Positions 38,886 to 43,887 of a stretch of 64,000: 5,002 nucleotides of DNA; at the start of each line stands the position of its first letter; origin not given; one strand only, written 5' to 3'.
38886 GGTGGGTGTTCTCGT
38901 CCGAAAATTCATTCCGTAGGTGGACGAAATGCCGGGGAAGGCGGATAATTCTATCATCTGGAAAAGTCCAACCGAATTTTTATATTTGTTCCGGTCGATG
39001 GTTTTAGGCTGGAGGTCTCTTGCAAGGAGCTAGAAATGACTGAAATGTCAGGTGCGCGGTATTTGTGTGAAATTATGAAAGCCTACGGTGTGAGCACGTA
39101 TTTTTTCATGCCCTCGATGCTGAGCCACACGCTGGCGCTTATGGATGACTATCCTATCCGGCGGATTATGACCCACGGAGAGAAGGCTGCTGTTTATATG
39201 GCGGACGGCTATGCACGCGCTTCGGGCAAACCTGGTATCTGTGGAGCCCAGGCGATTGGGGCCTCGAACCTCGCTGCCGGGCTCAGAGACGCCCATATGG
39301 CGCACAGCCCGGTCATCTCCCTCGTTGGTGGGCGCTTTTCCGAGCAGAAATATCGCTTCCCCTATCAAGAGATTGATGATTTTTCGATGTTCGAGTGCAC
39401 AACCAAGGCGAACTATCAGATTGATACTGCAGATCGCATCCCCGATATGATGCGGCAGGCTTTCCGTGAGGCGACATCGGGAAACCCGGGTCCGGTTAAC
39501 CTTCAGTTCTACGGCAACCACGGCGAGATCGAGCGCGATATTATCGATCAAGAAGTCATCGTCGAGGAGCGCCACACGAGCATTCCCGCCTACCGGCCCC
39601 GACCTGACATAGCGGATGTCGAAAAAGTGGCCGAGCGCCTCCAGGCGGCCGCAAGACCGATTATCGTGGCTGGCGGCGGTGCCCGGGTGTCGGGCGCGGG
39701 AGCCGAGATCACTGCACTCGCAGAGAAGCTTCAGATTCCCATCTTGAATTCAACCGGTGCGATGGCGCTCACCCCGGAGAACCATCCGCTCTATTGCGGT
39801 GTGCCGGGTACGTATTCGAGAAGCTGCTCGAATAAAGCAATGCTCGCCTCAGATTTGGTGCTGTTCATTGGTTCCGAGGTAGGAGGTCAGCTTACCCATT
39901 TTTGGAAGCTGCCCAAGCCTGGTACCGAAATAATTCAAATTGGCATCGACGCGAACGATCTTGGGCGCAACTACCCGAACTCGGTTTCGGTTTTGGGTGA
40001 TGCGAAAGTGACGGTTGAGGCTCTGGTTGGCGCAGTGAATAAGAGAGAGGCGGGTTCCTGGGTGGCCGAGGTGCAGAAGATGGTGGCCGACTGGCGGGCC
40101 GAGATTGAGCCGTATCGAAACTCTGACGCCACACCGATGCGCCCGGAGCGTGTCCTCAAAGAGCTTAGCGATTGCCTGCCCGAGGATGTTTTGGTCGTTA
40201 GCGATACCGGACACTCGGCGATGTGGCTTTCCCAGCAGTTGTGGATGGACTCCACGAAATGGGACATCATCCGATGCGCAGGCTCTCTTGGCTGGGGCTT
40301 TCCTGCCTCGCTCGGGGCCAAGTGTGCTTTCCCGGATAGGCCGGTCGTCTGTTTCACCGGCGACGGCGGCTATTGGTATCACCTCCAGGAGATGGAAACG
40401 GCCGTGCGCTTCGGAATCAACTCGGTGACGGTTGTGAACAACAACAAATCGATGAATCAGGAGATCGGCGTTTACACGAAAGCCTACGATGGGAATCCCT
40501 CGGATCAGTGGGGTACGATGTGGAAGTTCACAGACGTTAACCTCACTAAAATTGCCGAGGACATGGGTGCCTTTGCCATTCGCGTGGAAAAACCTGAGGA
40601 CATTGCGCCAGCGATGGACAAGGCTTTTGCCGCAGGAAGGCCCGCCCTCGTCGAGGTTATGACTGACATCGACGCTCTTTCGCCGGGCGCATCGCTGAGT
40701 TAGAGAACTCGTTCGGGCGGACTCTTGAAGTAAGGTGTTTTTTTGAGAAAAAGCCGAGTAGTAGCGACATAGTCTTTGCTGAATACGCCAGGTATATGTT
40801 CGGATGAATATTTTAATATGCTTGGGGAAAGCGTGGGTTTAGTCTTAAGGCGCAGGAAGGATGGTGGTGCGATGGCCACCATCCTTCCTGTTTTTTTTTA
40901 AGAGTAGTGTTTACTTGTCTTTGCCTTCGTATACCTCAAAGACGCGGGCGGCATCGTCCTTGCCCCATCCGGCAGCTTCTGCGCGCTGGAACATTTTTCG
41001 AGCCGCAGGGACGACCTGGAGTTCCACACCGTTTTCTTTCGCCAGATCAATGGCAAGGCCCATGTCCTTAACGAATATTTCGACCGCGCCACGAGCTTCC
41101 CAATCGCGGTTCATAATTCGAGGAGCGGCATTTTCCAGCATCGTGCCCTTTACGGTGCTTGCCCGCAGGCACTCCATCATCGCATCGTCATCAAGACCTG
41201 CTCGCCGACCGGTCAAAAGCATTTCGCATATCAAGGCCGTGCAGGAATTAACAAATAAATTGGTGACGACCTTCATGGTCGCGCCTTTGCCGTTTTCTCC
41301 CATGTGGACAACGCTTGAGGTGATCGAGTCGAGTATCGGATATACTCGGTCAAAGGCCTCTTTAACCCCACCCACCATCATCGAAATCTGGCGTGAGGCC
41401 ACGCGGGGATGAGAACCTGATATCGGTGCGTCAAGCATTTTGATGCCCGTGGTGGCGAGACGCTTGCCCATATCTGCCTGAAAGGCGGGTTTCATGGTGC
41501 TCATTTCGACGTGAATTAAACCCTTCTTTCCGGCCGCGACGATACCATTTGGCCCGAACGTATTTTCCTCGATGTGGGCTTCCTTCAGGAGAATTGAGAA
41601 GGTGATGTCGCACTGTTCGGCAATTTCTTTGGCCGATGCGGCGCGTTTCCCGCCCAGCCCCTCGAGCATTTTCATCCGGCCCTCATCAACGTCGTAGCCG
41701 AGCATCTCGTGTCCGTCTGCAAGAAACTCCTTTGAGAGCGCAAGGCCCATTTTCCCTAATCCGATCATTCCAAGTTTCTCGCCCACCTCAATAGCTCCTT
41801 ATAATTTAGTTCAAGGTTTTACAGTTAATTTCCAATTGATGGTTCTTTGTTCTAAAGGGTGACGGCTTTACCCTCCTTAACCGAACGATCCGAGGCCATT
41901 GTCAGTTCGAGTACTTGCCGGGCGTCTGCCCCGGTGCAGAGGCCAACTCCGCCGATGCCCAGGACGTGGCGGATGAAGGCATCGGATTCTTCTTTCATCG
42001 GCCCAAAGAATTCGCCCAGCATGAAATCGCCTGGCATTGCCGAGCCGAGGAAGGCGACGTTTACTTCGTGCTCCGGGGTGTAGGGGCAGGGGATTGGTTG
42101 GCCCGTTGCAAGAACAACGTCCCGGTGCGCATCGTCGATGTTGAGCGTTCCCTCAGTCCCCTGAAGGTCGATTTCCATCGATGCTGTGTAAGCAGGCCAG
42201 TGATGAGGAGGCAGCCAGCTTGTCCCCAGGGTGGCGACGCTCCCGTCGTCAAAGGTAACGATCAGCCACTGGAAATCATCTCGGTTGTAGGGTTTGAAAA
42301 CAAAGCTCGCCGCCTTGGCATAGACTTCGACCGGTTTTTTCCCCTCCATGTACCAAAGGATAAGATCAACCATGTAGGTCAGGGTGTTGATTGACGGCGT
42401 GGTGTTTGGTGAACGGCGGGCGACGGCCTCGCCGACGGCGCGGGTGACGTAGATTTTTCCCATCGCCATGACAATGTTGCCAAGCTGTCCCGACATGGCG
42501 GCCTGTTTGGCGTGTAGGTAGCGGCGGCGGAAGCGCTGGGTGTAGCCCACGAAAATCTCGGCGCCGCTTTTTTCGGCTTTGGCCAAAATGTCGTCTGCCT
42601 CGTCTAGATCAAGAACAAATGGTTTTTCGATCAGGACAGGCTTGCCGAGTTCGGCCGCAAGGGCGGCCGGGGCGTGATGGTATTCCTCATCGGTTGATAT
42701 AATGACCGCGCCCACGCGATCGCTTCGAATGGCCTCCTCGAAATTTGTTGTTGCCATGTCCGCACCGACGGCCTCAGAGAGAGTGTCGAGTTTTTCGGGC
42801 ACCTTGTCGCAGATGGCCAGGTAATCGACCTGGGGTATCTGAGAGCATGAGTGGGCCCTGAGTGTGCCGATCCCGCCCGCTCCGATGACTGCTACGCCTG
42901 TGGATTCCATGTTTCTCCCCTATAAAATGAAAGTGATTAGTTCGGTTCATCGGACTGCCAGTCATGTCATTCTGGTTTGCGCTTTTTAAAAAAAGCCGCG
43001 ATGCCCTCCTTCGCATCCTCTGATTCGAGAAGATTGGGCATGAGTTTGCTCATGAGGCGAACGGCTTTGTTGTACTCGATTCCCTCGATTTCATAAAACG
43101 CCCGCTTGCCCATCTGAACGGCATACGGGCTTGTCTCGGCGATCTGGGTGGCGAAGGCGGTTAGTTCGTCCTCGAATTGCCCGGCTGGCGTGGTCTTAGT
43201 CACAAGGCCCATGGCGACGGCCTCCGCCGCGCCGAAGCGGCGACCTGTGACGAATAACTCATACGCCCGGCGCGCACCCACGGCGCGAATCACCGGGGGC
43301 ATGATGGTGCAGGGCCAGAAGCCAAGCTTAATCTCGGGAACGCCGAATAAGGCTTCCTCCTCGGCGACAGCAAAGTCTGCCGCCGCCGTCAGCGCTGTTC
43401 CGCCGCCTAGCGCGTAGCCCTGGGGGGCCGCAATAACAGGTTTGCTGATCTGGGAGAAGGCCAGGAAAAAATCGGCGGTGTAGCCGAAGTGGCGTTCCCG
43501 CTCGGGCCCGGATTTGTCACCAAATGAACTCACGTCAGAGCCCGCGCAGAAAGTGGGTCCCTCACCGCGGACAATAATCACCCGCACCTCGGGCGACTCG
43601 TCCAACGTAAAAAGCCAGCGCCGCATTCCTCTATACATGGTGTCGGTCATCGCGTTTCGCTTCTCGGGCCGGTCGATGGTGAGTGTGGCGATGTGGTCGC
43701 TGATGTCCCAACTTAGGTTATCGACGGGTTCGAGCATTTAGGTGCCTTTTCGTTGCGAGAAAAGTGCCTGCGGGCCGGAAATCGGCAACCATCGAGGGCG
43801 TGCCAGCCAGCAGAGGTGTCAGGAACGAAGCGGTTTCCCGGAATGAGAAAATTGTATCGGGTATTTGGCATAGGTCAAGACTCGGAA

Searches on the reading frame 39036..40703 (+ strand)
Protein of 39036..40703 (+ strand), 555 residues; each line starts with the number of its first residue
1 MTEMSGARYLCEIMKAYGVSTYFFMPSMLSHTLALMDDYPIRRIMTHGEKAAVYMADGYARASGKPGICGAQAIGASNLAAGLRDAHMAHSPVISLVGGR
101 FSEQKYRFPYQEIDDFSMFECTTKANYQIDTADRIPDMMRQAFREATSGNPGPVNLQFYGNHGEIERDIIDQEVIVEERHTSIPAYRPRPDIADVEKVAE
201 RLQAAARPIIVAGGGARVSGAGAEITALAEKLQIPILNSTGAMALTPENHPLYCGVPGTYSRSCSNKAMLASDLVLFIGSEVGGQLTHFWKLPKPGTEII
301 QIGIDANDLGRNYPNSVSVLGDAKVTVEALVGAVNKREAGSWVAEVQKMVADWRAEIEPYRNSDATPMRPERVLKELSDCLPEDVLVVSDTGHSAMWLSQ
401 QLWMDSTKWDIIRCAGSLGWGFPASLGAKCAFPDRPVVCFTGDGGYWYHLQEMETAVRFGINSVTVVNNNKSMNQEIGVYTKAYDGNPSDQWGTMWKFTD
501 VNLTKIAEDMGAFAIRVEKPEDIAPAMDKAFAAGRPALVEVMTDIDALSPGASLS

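Call 8: search_protein_families(library=pfam, proteins=[window:39036-40703:+], max_evalue=0.001)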
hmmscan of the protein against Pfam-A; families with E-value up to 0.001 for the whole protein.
window:39036-40703:+ (555 aa): 3 families
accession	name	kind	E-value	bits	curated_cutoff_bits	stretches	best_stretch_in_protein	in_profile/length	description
PF00205.28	TPP_enzyme_M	-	7.3e-35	120.1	30.4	1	195-330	1-137/137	Thiamine pyrophosphate enzyme, central domain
PF02775.26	TPP_enzyme_C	-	2.3e-33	115.6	21.9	1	390-541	1-151/151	Thiamine pyrophosphate enzyme, C-terminal TPP binding domain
PF02776.23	TPP_enzyme_N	-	3.2e-22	79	26.8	1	4-118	1-119/119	Thiamine pyrophosphate enzyme, N-terminal TPP binding domain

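Call 9: search_protein_families(library=ncbifam, proteins=[window:39036-40703:+], max_evalue=0.00001)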
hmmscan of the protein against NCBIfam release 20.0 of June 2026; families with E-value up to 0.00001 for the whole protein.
window:39036-40703:+ (555 aa): 52 families (the best 25 are shown)
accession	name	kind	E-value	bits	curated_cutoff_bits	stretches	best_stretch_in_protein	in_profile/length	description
NF004772.0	PRK06112.1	subfamily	1.2e-100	337.5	673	1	3-550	13-566/578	acetolactate synthase catalytic subunit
NF006052.0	PRK08199.1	subfamily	5.9e-96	322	539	1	3-554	7-548/559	thiamine pyrophosphate protein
NF004919.0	PRK06276.1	equivalog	1.4e-92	310.9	866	1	4-546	1-541/582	acetolactate synthase large subunit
TIGR00118.1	acolac_lg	equivalog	5.8e-89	299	538.35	1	4-545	1-536/557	biosynthetic-type acetolactate synthase large subunit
NF004710.0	PRK06048.1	equivalog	1.7e-85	287.6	976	1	2-546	6-540/561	acetolactate synthase large subunit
NF006187.0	PRK08322.1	equivalog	4.2e-81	273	509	1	5-544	3-529/548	acetolactate synthase large subunit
NF006122.0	PRK08266.1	subfamily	3.3e-75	253.6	571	1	1-543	1-524/543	hypothetical protein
NF005039.0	PRK06456.1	equivalog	2.2e-74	250.9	868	1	5-549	3-550/572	acetolactate synthase large subunit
NF006377.0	PRK08611.1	equivalog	6.4e-74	249.5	742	1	3-547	3-533/576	pyruvate oxidase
NF004807.0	PRK06154.1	equivalog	2.1e-73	247.9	607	1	3-544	19-555/565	thiamine pyrophosphate-requiring protein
NF008431.0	PRK11269.1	equivalog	2.5e-72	244.2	791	1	1-543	1-555/591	glyoxylate carboligase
NF006016.1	PRK08155.1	equivalog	7.2e-72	242.6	870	1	3-546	2-535/554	acetolactate synthase large subunit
TIGR03457.1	sulphoacet_xsc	equivalog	2.1e-70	237.7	676.4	1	4-546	2-559/579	sulfoacetaldehyde acetyltransferase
NF005713.0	PRK07525.1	subfamily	2.9e-69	234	620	1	2-544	4-563/592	sulfoacetaldehyde acetyltransferase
NF005860.0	PRK07789.1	equivalog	2.9e-68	230.7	881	1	2-547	32-582/615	acetolactate synthase large subunit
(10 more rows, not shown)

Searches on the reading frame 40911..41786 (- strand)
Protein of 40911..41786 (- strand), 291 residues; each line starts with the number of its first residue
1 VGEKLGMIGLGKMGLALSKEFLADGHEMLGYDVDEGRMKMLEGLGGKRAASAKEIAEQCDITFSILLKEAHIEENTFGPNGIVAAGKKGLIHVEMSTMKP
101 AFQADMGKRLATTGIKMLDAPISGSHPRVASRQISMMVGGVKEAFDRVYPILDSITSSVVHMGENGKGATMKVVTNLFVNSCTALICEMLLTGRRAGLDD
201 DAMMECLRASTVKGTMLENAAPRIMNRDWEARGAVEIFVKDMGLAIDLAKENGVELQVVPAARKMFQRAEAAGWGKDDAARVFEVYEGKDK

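Call 8: search_protein_families(library=pfam, proteins=[window:40911-41786:-], max_evalue=0.001)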
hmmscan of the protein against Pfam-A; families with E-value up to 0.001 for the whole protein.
window:40911-41786:- (291 aa): 5 families
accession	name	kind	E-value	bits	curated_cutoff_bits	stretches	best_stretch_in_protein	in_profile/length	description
PF03446.21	NAD_binding_2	-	7.5e-35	120.8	21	1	4-163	1-161/161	NAD binding domain of 6-phosphogluconate dehydrogenase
PF14833.11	NAD_binding_11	-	4.8e-27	95.1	30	1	166-285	1-121/122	NAD-binding of NADP-dependent 3-hydroxyisobutyrate dehydrogenase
PF21761.2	RedAm-like_C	-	1.8e-06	28.7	27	1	210-286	48-125/127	NADPH-dependent reductive aminase-like, C-terminal domain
PF03807.23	F420_oxidored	-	7e-05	23.8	21.6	1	4-63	1-64/94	NADP oxidoreductase coenzyme F420-dependent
PF02826.25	2-Hacid_dh_C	-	0.0005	19.9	25.1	0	2-65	36-98/178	D-isomer specific 2-hydroxyacid dehydrogenase, NAD binding domain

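Call 9: search_protein_families(library=ncbifam, proteins=[window:40911-41786:-], max_evalue=0.00001)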
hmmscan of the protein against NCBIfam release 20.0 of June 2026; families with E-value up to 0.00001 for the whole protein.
window:40911-41786:- (291 aa): 11 families
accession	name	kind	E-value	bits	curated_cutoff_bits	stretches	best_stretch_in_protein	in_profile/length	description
NF043037.1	ThreonDh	equivalog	1.3e-62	211.9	350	1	3-288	3-289/297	L-threonate dehydrogenase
NF008592.0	PRK11559.1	equivalog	4.8e-61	206.6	397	1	3-287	3-287/296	2-hydroxy-3-oxopropionate reductase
TIGR01505.1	tartro_sem_red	equivalog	5.2e-58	196.6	340.75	1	4-287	1-284/291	2-hydroxy-3-oxopropionate reductase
TIGR01692.1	HIBADH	equivalog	1.9e-42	145.6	291.6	1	8-286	2-287/288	3-hydroxyisobutyrate dehydrogenase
NF012005.0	PRK15461.1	equivalog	1.3e-39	136.1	348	1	5-285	4-285/298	sulfolactaldehyde 3-reductase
NF011633.0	PRK15059.1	equivalog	2.8e-33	115.4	451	1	4-280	2-277/292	2-hydroxy-3-oxopropionate reductase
NF007161.0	PRK09599.1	subfamily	3.5e-18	65.9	271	1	4-212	2-216/302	NADP-dependent phosphogluconate dehydrogenase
TIGR00872.1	gnd_rel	equivalog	1.4e-16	60.6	297.2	1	4-191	2-190/299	phosphogluconate dehydrogenase (NAD(+)-dependent, decarboxylating)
NF006765.0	PRK09287.1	equivalog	1.1e-08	34.5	413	1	108-203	114-215/476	NADP-dependent phosphogluconate dehydrogenase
TIGR00873.1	gnd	equivalog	2.5e-07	29.9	426.7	1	108-206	110-214/467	decarboxylating NADP(+)-dependent phosphogluconate dehydrogenase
TIGR03026.1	NDP-sugDHase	subfamily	2.3e-06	26.6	189.8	0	4-42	2-40/413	nucleotide sugar dehydrogenase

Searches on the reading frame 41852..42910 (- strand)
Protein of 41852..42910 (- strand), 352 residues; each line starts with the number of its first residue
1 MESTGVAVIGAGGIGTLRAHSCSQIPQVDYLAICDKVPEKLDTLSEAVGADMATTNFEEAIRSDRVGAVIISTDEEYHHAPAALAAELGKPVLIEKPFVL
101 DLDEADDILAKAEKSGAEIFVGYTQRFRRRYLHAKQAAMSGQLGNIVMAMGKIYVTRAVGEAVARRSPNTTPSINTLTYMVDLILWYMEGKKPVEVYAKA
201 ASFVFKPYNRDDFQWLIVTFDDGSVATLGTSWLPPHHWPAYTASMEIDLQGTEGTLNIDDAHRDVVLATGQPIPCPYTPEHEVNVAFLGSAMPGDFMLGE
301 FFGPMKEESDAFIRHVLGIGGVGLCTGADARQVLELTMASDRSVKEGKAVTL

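Call 8: search_protein_families(library=pfam, proteins=[window:41852-42910:-], max_evalue=0.001)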
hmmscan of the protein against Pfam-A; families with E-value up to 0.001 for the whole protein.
window:41852-42910:- (352 aa): 3 families
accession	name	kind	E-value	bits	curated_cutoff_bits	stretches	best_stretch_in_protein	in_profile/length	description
PF01408.29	GFO_IDH_MocA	-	9.9e-19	68.6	24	1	6-123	3-120/120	Oxidoreductase family, NAD-binding Rossmann fold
PF22725.1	GFO_IDH_MocA_C3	-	3.5e-12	46.8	27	1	131-256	1-123/124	GFO/IDH/MocA C-terminal domain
PF02894.22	GFO_IDH_MocA_C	-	1.2e-06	29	22.9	1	140-352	6-218/218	Oxidoreductase family, C-terminal alpha/beta domain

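Call 9: search_protein_families(library=ncbifam, proteins=[window:41852-42910:-], max_evalue=0.00001)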
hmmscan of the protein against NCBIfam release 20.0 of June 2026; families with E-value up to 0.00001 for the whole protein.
window:41852-42910:- (352 aa): 8 families
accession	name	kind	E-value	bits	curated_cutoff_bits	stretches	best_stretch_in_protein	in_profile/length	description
TIGR04380.1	myo_inos_iolG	equivalog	1.1e-32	113.2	355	1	5-350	3-329/330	inositol 2-dehydrogenase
NF040723.1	UDP-GlcNAcDh_Arch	equivalog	8.4e-25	87.9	450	1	6-266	3-245/302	UDP-N-acetylglucosamine 3-dehydrogenase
NF007574.0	PRK10206.1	equivalog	1.1e-12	47.7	352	1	54-162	54-162/345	oxidoreductase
NF041392.1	XylDh_Gfo6_Halo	equivalog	1.6e-10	40.3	350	1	43-153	60-170/350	D-xylose 1-dehydrogenase Gfo6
NF052479.1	LevoglcsnDh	equivalog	3.5e-09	35.8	650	1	32-149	40-157/386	levoglucosan dehydrogenase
NF052679.1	InsChiInosDhIolG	equivalog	6.2e-09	35.3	540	1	6-189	5-186/343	bifunctional inositol 2-dehydrogenase/D-chiro-inositol 1-dehydrogenase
NF008607.0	PRK11579.1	subfamily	3.4e-08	32.9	330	1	63-148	62-147/346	oxidoreductase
NF058563.1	BT_2159_fam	equivalog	6.5e-06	25.4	650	1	6-260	3-252/350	disaccharide 3-dehydrogenase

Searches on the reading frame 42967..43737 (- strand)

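Call 8: search_protein_families(library=pfam, proteins=[window:42967-43737:-], max_evalue=0.001)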
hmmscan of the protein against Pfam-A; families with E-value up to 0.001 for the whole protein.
window:42967-43737:- (256 aa): 2 families
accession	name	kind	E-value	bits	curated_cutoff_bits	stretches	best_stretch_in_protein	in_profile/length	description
PF00378.25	ECH_1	-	1e-49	169.6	27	1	12-255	2-246/251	Enoyl-CoA hydratase/isomerase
PF16113.10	ECH_2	-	6.6e-32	111.8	27.2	1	17-190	2-179/335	Enoyl-CoA hydratase/isomerase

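Call 9: search_protein_families(library=ncbifam, proteins=[window:42967-43737:-], max_evalue=0.00001)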
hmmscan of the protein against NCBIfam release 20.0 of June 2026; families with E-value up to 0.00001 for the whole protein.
window:42967-43737:- (256 aa): 71 families (the best 25 are shown)
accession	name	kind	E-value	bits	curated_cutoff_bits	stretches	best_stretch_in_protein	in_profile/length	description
NF051848.1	EnCoAHydtEchA19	equivalog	1.4e-58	198.5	400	1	13-256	7-254/258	enoyl-CoA hydratase EchA19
NF006008.0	PRK08139.1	equivalog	5.2e-56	190.1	313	1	10-256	15-262/266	enoyl-CoA hydratase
NF005675.0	PRK07468.1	equivalog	4.1e-50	171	350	1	16-255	15-257/262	crotonase/enoyl-CoA hydratase family protein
NF004781.0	PRK06127.1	subfamily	1.4e-49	169.2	291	1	6-255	11-264/269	enoyl-CoA hydratase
NF006007.0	PRK08138.1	subfamily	4.1e-49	167.3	355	1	13-256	15-257/261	enoyl-CoA hydratase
NF006100.0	PRK08252.1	subfamily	1.4e-46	159.1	282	1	7-256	4-250/254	crotonase/enoyl-CoA hydratase family protein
NF005073.0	PRK06495.1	subfamily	2e-46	158.4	296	1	7-255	5-252/257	enoyl-CoA hydratase/isomerase family protein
NF005864.0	PRK07799.1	equivalog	5.6e-46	156.9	316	1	13-256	15-262/266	crotonase/enoyl-CoA hydratase family protein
NF005803.0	PRK07658.1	equivalog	2.4e-45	154.9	313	1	6-256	2-253/257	enoyl-CoA hydratase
NF005879.0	PRK07827.1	equivalog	9.3e-43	146.3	283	1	10-256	11-258/261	enoyl-CoA hydratase family protein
NF006109.0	PRK08260.1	subfamily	1.9e-42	145.6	320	1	6-255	4-273/296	enoyl-CoA hydratase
NF004517.0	PRK05862.1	equivalog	2.1e-42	145.4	396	1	11-256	9-253/257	enoyl-CoA hydratase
NF004796.0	PRK06144.1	subfamily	6.7e-42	143.8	272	1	6-256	8-258/262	enoyl-CoA hydratase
NF004475.0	PRK05809.1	subfamily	1.2e-40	139.7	394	1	6-255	4-255/260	short-chain-enoyl-CoA hydratase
NF007239.0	PRK09674.1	equivalog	2e-40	138.9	371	1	13-256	11-253/257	2,3-dehydroadipyl-CoA hydratase PaaF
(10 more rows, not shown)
